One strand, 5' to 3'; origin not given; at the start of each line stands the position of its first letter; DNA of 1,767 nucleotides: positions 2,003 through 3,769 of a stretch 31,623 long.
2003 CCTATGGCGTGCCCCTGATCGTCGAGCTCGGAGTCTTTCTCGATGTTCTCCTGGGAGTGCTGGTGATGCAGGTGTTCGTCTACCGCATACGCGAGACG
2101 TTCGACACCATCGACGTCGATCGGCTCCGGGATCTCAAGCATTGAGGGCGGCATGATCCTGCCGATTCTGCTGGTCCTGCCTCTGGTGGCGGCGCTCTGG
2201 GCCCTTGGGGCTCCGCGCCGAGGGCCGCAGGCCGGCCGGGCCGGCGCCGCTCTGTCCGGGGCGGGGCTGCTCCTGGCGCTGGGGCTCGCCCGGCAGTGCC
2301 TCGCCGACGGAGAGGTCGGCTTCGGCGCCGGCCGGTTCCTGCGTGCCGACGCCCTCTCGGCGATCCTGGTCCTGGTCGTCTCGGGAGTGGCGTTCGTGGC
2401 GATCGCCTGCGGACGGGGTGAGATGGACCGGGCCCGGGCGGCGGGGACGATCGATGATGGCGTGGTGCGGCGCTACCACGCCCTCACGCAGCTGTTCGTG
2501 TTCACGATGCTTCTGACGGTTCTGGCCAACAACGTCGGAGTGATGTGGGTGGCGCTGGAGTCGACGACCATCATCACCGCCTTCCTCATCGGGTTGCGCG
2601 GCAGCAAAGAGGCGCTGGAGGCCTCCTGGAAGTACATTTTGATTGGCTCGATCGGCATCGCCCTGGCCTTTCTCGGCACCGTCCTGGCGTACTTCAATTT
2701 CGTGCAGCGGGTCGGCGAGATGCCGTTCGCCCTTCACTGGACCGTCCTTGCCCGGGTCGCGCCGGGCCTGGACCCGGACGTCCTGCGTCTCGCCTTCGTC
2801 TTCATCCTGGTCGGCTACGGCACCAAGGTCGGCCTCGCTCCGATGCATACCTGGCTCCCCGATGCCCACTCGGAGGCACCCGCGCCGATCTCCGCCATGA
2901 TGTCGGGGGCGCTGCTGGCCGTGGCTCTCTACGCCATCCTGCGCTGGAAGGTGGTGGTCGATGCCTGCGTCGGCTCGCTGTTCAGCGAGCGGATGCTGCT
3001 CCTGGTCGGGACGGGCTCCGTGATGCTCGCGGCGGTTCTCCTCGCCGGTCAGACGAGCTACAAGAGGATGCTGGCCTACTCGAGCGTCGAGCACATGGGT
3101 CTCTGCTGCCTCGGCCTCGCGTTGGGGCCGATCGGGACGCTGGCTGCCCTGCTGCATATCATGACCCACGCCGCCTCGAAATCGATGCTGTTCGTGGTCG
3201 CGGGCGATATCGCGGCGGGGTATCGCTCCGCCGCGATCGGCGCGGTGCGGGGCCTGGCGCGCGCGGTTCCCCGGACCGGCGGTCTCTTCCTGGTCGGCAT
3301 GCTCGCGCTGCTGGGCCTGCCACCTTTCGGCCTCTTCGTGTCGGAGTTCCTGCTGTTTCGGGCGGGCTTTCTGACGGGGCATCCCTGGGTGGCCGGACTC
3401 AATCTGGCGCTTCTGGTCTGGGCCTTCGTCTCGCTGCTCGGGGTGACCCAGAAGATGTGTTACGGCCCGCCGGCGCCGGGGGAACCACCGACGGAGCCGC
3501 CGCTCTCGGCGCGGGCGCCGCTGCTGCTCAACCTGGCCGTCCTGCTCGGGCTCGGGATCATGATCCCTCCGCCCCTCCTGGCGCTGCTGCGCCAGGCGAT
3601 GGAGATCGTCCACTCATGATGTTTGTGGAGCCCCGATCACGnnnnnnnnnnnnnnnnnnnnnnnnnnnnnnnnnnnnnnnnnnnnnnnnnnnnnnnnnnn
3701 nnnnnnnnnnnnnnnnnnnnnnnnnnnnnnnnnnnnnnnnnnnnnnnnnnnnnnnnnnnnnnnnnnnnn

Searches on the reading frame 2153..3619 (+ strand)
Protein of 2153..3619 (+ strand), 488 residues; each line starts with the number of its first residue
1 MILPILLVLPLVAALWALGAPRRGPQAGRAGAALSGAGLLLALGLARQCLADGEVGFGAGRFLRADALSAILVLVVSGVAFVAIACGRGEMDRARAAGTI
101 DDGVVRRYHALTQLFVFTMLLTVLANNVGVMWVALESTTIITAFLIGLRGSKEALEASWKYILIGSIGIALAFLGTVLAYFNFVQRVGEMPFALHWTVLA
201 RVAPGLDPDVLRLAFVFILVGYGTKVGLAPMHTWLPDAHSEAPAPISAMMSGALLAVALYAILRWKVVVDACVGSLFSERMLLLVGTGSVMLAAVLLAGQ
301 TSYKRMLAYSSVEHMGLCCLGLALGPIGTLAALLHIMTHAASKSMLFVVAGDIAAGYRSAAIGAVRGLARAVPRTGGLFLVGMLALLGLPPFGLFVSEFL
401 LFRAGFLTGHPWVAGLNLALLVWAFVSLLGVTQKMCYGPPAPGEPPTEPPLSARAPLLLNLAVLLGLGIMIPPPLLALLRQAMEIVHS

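Call 5: search_protein_families(library=pfam, proteins=[window:2153-3619:+], max_evalue=0.01)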
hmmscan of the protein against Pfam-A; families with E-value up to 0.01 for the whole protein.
window:2153-3619:+ (488 aa): 1 family
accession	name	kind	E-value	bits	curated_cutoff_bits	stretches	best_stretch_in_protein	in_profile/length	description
PF00361.26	Proton_antipo_M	-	1.1e-49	169.7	21.5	1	125-416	1-286/294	NADH:quinone oxidoreductase/Mrp antiporter, TM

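Call 6: search_protein_families(library=ncbifam, proteins=[window:2153-3619:+], max_evalue=0.01)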
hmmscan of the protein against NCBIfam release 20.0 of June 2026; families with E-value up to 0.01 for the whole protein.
window:2153-3619:+ (488 aa): 73 families (the best 25 are shown)
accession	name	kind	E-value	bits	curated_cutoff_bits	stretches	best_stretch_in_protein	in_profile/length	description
NF005044.0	PRK06458.1-4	equivalog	8.2e-124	414.3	610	1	2-486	6-494/531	hydrogenase 4 subunit F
NF005045.0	PRK06458.1-5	equivalog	7e-118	394.7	543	1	2-487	3-483/484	hydrogenase 4 subunit F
NF005043.0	PRK06458.1-3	equivalog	1.2e-106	357.6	533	1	59-484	58-480/483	hydrogenase 4 subunit F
NF005041.0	PRK06458.1-1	equivalog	1.4e-95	321.3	951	1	3-487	7-495/526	hydrogenase 4 subunit F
NF006427.0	PRK08676.1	equivalog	4.8e-70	236.8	511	1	55-483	52-480/486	hydrogenase membrane subunit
NF005042.0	PRK06458.1-2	equivalog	1.1e-67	229.1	437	1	105-436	90-402/439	hydrogenase 4 subunit F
NF005086.0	PRK06521.1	equivalog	3.2e-54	184.5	667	1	36-432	48-439/669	hydrogenase 4 subunit B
TIGR01972.1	NDH_I_M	subfamily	4e-51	174.2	263.8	1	62-484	73-480/486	NADH-quinone oxidoreductase subunit M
NF006241.0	PRK08377.1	equivalog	2.4e-46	158.8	645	1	67-482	78-473/494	NADH dehydrogenase subunit N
NF004500.0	PRK05846.1-4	equivalog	7.3e-45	153.6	550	1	5-484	9-500/525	NADH-quinone oxidoreductase subunit M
NF005097.0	PRK06525.1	equivalog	9.2e-43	146.6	430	1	63-459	72-463/480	hydrogenase 4 subunit D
TIGR01770.1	NDH_I_N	subfamily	1.7e-42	146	332.6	1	62-429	66-425/472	NADH-quinone oxidoreductase subunit NuoN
NF006418.0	PRK08667.1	equivalog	1.1e-41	143.1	794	1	62-432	72-433/644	hydrogenase membrane subunit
NF006240.0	PRK08376.1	subfamily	1.2e-39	136.7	662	1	52-469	75-490/521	putative monovalent cation/H+ antiporter subunit D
NF009305.0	PRK12662.1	equivalog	3.3e-39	135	700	1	60-429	69-427/492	putative monovalent cation/H+ antiporter subunit D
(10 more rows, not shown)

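Call 45: search_solved_structures(query=window:2153-3619:+, max_evalue=1e-10, show_alignments=4)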
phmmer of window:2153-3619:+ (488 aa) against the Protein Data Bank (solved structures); distinct sequences matched with E-value up to 1e-10: 76 (the best 60 are shown).
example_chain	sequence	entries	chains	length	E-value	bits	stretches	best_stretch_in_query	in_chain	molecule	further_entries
8e9g_M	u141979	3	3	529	8.8e-33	117.2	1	56-484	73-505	NADH-quinone oxidoreductase, M subunit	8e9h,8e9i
6u8y_H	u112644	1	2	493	1.5e-30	109.9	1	109-481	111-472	NADH dehydrogenase subunit N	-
6cfw_H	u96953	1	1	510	2.8e-28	102.3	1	63-467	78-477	Monovalent cation/H+ antiporter subunit D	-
7wff_D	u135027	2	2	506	3.8e-25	92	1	133-416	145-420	NAD(P)H-quinone oxidoreductase chain 4, chloroplastic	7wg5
8e9g_N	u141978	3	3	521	3.4e-24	88.9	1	108-487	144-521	NADH-quinone oxidoreductase subunit N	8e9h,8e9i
9iho_M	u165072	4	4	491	1.3e-23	86.9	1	112-425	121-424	NADH-ubiquinone oxidoreductase chain 4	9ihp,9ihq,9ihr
6hum_D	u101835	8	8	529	4e-23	85.3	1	126-453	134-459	NAD(P)H-quinone oxidoreductase chain 4 1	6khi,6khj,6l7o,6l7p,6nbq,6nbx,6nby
6hum_F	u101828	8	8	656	4.2e-23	85.3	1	65-407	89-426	NADH dehydrogenase subunit 5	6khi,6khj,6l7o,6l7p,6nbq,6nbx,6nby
9grx_D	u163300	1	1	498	8.2e-23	84.3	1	131-415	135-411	NAD(P)H-quinone oxidoreductase chain 4, chloroplastic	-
7eu3_D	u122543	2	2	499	1.4e-22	83.5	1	133-421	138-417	NAD(P)H-quinone oxidoreductase chain 4, chloroplastic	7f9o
7ar7_N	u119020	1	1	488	3.2e-22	82.3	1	113-481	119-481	NADH-ubiquinone oxidoreductase chain 2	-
7a23_I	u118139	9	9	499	3.4e-22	82.3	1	113-481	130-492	Nad2m | NADH-ubiquinone oxidoreductase chain 2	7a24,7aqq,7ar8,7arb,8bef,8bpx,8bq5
8e73_2M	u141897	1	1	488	4.3e-22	81.9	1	111-481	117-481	Nad2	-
8qby_M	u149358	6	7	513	9.8e-22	80.8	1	125-417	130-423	NADH dehydrogenase subunit M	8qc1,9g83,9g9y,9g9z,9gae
5lnk_L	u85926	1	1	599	1.2e-21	80.5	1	105-462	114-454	Mitochondrial complex I, ND5 subunit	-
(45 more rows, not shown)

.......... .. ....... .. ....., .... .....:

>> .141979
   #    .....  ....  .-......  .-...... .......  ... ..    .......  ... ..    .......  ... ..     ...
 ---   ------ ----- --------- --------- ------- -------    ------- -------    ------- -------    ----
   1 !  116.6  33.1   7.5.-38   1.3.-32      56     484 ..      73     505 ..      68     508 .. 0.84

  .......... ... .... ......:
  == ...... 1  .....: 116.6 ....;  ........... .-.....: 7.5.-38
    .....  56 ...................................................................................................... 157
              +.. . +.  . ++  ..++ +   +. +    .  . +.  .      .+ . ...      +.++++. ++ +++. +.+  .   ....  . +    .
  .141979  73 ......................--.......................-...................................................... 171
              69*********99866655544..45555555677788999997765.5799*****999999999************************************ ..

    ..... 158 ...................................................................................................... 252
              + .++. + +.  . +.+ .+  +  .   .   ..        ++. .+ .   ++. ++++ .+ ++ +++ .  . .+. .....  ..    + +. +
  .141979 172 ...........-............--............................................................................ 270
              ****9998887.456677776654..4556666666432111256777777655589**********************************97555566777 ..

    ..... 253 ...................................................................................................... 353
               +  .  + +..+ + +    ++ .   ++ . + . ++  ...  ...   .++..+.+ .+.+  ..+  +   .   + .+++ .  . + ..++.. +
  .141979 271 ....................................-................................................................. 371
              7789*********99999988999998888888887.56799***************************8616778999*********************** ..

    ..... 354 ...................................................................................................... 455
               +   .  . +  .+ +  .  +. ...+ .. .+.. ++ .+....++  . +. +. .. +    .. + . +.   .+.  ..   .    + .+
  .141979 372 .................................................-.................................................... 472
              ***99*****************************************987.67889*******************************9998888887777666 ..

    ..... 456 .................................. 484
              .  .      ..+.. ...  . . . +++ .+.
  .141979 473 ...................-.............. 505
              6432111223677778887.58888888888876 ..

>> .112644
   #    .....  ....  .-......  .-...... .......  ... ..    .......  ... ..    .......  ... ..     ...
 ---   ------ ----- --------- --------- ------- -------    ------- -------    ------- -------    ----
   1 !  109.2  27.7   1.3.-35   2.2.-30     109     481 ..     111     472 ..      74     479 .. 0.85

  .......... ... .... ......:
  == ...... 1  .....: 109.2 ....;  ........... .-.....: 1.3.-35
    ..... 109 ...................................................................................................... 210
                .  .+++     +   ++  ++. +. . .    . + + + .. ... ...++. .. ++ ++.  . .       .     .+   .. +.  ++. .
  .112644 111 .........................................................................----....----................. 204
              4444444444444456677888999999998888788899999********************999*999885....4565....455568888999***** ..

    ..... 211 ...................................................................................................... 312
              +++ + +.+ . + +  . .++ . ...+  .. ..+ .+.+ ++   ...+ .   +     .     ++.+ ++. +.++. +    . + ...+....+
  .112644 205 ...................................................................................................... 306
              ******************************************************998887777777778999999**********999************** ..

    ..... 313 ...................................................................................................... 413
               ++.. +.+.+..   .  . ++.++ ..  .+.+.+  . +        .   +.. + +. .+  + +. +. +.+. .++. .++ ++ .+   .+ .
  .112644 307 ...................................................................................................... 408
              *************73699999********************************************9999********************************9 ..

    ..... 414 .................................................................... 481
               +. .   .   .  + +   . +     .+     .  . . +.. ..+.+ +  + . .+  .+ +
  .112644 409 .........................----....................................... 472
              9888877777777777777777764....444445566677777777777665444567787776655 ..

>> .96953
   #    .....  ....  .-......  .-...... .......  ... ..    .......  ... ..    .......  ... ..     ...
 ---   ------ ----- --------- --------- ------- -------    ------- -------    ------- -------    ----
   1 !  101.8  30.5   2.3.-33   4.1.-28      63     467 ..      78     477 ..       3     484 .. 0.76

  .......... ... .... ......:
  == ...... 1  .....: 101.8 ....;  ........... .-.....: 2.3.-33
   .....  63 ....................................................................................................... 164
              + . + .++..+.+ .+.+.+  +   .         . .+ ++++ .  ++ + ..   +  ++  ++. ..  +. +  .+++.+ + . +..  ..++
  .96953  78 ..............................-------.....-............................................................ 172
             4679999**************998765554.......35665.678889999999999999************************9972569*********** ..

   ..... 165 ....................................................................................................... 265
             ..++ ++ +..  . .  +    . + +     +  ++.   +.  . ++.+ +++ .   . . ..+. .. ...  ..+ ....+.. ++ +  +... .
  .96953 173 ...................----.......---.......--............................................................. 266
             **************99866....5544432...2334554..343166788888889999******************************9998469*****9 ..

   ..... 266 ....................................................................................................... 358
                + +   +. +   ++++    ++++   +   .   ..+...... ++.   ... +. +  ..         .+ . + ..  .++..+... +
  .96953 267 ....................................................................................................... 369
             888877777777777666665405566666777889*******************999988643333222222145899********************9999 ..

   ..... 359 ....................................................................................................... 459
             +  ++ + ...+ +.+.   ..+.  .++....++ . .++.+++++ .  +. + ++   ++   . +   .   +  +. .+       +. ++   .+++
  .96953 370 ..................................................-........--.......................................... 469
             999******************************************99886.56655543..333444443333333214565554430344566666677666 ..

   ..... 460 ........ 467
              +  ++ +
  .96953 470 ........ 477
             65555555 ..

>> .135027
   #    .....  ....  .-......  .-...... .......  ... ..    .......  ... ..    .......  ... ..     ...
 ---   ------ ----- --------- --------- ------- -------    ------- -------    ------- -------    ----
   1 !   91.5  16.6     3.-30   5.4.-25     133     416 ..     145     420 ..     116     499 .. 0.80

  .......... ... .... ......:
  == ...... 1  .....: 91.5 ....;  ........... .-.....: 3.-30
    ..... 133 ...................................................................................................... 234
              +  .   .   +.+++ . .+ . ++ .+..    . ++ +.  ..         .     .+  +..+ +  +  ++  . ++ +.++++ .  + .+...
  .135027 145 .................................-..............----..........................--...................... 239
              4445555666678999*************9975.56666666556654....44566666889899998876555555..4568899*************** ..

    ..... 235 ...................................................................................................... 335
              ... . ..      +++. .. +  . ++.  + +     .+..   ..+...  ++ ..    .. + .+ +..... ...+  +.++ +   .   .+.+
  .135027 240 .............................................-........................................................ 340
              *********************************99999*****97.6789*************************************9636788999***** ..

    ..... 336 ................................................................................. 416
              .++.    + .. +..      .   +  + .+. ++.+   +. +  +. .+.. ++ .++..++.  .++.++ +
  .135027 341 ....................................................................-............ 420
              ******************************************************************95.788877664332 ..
